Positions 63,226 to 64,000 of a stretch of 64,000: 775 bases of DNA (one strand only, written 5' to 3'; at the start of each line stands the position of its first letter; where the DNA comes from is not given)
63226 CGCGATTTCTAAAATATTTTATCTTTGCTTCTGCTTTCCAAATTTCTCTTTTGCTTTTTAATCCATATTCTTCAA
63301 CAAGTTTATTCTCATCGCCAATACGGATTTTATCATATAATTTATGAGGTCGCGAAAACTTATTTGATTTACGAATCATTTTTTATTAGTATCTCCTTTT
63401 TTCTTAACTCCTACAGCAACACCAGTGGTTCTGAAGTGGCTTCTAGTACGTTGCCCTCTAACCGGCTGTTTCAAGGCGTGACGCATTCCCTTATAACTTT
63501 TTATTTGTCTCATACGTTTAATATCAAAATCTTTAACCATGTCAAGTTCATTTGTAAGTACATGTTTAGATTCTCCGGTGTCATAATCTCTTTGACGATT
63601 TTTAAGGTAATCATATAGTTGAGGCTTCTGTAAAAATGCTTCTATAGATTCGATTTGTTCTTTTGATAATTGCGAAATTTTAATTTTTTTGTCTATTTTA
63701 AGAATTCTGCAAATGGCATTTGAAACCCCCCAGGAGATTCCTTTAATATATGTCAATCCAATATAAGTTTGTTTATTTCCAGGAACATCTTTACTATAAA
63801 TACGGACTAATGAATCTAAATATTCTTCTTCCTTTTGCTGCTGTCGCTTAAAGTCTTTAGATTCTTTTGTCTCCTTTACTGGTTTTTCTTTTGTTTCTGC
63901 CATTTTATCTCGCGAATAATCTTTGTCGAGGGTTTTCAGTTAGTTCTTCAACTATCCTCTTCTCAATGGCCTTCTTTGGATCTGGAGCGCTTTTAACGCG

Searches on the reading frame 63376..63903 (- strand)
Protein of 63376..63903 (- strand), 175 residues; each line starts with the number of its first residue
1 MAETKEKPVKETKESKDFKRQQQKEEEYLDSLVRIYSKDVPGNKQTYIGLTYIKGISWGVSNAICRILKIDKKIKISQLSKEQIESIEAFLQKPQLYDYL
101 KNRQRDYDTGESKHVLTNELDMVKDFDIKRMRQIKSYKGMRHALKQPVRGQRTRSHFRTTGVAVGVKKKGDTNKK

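Call 64: find_encoding_contigs(protein=window:63376-63903:-, flank=10000, max_places=3)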
Protein window:63376-63903:- (175 aa): 12 contigs read that carry it; 3 places shown.
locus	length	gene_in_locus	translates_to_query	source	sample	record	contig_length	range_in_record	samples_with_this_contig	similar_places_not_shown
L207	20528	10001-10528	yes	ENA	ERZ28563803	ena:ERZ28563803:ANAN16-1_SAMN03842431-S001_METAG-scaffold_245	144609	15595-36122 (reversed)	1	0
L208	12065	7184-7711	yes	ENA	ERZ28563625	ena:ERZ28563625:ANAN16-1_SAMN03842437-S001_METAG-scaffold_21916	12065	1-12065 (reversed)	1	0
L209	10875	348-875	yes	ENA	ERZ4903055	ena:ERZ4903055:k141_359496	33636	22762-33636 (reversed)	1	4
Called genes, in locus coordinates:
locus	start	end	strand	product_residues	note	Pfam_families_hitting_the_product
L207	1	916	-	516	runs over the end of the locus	PF02355:SecD_SecF_C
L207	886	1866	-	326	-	PF02355:SecD_SecF_C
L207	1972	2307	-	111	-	-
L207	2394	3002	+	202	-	PF10017:Methyltransf_33 (weak), PF13489:Methyltransf_23, PF05175:MTS (weak), PF05401:NodS, PF13847:Methyltransf_31, PF08241:Methyltransf_11, PF08242:Methyltransf_12, PF13649:Methyltransf_25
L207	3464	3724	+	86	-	-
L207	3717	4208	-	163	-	PF00293:NUDIX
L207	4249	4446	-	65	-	PF01194:RNA_pol_N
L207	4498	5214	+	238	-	PF25199:nSTAND_NTPase5 (faint), PF02463:SMC_N (faint), PF00005:ABC_tran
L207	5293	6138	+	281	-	PF07705:CARDB (faint)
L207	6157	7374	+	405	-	PF12704:MacB_PCD, PF02687:FtsX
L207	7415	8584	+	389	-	PF12704:MacB_PCD, PF02687:FtsX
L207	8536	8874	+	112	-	-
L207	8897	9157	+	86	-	PF01157:Ribosomal_L21e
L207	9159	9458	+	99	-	PF03874:RNA_pol_Rpb4 (weak)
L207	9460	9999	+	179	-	PF04919:DUF655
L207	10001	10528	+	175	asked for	PF00416:Ribosomal_S13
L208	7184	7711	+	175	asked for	PF00416:Ribosomal_S13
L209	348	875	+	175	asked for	PF00416:Ribosomal_S13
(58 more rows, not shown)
